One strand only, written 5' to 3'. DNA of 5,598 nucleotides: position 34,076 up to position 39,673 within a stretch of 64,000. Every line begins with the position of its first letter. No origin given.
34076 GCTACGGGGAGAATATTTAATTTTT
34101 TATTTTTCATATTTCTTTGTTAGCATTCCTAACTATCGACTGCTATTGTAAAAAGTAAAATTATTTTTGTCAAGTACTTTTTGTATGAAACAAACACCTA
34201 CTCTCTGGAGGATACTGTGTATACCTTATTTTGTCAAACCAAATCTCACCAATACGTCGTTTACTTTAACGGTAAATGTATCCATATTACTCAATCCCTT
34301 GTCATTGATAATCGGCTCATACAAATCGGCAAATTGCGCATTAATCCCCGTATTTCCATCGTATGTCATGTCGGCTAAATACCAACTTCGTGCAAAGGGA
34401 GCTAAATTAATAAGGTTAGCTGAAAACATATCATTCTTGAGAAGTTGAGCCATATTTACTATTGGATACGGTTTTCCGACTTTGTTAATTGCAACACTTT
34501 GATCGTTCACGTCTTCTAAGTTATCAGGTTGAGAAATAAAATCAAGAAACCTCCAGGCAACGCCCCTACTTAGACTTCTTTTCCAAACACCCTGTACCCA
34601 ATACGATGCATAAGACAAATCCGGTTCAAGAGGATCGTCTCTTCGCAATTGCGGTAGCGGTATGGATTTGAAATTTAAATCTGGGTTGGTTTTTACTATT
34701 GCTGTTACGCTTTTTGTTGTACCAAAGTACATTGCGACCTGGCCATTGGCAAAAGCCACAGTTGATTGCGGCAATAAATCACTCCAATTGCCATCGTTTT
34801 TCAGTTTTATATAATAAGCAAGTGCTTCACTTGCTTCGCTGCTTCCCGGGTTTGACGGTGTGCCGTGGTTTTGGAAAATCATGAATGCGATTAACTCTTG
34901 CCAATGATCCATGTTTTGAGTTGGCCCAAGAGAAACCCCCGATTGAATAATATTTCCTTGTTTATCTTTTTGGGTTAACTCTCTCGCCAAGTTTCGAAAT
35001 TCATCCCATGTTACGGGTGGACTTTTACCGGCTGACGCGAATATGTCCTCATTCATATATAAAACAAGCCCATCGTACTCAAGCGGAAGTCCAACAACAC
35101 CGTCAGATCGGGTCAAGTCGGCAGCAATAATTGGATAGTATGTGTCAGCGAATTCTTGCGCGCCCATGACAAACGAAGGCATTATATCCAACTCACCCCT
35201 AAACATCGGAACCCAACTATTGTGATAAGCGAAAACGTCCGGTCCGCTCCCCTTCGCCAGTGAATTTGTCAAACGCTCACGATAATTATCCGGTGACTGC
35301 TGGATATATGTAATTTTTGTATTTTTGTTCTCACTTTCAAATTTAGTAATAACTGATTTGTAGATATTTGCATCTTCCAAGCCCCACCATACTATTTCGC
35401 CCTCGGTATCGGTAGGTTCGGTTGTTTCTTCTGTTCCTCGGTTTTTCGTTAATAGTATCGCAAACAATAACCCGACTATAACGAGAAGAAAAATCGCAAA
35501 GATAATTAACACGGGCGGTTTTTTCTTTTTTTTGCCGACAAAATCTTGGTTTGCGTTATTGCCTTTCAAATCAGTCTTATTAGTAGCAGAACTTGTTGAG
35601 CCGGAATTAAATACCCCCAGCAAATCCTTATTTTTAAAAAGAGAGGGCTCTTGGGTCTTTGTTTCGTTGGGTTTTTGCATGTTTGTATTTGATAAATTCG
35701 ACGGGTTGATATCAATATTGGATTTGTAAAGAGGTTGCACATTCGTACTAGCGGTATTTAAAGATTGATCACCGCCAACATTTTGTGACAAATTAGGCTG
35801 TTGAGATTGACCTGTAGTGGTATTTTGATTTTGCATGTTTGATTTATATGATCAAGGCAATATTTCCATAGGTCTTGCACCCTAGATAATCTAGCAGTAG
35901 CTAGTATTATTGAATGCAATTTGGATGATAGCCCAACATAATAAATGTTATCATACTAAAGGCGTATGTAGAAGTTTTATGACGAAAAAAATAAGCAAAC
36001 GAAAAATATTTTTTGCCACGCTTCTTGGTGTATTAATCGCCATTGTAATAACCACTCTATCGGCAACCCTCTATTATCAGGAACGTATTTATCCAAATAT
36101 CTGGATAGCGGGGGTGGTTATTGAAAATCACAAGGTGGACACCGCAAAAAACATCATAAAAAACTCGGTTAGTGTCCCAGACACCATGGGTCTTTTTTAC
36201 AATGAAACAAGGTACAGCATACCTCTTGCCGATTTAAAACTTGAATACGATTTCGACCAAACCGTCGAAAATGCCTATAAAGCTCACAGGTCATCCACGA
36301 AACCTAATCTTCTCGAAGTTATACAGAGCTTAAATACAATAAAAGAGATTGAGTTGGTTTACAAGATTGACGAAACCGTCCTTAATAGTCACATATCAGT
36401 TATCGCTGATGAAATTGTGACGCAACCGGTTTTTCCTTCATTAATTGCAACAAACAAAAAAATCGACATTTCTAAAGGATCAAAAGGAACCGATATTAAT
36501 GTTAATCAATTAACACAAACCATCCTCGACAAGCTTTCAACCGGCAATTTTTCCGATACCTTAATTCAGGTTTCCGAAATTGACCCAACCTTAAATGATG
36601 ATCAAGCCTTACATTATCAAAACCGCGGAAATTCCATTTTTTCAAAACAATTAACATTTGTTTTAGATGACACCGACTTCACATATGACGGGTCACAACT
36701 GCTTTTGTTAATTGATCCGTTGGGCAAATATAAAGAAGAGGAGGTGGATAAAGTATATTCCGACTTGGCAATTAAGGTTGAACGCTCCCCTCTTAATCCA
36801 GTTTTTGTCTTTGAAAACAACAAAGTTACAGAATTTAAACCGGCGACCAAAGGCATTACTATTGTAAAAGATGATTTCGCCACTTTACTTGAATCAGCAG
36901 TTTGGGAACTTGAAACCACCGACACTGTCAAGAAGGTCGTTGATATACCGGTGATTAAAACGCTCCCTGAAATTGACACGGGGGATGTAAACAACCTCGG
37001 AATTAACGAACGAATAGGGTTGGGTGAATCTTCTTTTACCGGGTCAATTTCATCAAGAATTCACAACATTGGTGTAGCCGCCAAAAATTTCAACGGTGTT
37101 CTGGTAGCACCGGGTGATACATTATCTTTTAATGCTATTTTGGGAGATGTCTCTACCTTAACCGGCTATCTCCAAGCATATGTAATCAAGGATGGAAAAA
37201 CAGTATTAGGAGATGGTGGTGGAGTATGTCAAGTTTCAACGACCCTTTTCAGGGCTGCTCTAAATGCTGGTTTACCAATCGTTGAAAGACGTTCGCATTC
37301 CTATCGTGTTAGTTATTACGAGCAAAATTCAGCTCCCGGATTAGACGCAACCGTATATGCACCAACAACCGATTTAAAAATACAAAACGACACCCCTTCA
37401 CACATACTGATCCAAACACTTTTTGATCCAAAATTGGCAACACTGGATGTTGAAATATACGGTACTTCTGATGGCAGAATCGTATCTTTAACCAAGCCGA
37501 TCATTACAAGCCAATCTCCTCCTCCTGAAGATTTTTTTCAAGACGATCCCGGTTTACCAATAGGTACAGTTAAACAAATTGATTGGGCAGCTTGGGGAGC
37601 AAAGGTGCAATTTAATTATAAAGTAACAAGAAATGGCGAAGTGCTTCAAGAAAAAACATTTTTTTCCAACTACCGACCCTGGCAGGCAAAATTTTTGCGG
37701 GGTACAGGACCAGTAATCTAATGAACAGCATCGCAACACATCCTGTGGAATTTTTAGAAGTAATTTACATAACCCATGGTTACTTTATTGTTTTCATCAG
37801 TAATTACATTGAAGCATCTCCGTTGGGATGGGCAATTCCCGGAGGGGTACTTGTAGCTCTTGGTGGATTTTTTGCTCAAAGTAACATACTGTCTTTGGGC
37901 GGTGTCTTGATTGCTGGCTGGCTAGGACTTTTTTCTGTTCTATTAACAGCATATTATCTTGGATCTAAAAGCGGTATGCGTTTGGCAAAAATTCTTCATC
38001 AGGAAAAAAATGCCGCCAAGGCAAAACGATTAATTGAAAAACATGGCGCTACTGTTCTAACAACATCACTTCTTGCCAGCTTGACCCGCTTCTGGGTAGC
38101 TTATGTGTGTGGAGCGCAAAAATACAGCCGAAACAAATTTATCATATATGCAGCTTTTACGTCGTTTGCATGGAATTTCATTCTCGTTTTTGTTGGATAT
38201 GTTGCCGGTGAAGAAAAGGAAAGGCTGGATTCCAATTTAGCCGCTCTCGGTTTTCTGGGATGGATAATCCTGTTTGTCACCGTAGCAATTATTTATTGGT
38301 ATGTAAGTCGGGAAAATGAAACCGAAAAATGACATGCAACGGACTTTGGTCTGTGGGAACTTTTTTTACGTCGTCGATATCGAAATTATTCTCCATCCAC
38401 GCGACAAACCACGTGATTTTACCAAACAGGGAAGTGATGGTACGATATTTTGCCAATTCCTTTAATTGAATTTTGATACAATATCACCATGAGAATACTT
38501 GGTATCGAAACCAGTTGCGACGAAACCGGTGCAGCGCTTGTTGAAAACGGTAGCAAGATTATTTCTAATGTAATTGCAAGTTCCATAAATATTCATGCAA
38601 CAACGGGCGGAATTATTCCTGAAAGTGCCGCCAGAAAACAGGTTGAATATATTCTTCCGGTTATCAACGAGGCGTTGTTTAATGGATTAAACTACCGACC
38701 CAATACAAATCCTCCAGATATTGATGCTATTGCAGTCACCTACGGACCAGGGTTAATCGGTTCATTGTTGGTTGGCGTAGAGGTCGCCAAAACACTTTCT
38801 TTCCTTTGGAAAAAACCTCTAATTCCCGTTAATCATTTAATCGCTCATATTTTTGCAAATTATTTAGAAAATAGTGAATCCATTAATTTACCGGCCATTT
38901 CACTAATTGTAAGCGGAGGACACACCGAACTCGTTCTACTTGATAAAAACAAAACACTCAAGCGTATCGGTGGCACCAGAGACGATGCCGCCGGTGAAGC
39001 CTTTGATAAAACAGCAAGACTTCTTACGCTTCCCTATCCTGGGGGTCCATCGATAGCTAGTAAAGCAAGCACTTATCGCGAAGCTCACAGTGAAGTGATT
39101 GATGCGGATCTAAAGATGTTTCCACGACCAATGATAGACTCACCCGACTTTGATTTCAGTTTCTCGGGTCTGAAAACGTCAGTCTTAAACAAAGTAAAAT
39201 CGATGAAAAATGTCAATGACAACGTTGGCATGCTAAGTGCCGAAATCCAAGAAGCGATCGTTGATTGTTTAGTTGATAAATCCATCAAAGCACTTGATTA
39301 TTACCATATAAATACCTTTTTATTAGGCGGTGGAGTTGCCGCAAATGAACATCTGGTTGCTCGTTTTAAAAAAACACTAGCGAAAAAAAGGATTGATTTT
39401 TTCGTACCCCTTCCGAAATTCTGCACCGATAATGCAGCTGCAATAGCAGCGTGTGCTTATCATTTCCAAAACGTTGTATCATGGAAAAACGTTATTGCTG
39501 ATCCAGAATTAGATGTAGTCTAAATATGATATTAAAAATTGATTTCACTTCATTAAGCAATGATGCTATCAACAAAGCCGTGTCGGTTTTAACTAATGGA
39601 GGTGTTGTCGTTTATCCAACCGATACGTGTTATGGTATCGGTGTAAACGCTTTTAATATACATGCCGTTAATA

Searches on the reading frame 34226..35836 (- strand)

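Call 43: search_protein_families(library=pfam, proteins=[window:34226-35836:-])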
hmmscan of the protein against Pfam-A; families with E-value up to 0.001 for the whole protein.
window:34226-35836:- (536 aa): 2 families
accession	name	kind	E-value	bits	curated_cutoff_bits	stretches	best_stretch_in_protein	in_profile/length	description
PF01547.30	SBP_bac_1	-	1.3e-24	88.2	26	1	157-439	8-305/307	Bacterial extracellular solute-binding protein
PF13416.11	SBP_bac_8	-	4.3e-23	82.9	27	1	162-442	2-251/279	Bacterial extracellular solute-binding protein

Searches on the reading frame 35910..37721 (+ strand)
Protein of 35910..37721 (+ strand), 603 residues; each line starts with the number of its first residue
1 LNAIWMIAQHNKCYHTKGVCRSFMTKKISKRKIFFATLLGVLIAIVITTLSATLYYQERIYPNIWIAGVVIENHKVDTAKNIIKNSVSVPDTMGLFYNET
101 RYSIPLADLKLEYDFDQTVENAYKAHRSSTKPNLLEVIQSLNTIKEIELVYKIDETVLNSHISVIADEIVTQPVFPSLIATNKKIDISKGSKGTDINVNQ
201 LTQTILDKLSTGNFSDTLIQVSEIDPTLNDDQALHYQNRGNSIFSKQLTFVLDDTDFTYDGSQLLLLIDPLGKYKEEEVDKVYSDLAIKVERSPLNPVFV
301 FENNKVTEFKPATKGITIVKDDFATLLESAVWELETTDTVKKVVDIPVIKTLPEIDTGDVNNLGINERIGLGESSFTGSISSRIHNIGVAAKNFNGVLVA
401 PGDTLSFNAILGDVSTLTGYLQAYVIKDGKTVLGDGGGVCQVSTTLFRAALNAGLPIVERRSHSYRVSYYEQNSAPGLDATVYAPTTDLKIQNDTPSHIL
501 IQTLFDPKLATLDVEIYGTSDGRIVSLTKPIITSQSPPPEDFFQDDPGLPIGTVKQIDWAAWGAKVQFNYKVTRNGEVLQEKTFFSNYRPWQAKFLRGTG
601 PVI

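Call 11: search_protein_families(library=pfam, proteins=[window:35910-37721:+])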
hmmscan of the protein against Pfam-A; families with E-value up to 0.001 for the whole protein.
window:35910-37721:+ (603 aa): 2 families
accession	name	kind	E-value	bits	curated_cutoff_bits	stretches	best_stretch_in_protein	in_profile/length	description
PF04294.18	VanW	-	7.8e-41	139.1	27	1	383-508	2-123/130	VanW like protein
PF12229.13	PG_binding_4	-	9.2e-18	64.9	22.1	1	102-213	1-112/117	Putative peptidoglycan binding domain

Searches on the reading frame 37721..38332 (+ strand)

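Call 11: search_protein_families(library=pfam, proteins=[window:37721-38332:+])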
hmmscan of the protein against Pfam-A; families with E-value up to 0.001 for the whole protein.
window:37721-38332:+ (203 aa): 1 family
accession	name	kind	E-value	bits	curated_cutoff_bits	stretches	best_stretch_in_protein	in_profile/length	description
PF09335.16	VTT_dom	-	7.6e-14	52.7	33.9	1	39-160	1-122/123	VTT domain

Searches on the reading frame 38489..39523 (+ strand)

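Call 11: search_protein_families(library=pfam, proteins=[window:38489-39523:+])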
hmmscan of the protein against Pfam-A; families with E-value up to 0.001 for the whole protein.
window:38489-39523:+ (344 aa): 2 families
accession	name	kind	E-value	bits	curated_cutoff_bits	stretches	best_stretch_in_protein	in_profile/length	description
PF00814.31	TsaD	-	1.8e-80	270.9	24.8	1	23-320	1-263/264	tRNA N6-adenosine threonylcarbamoyltransferase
PF22521.2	HypF_C_2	-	2.9e-06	27.7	27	1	232-308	152-228/241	Carbamoyltransferase, Kae1-like Domain, second subdomain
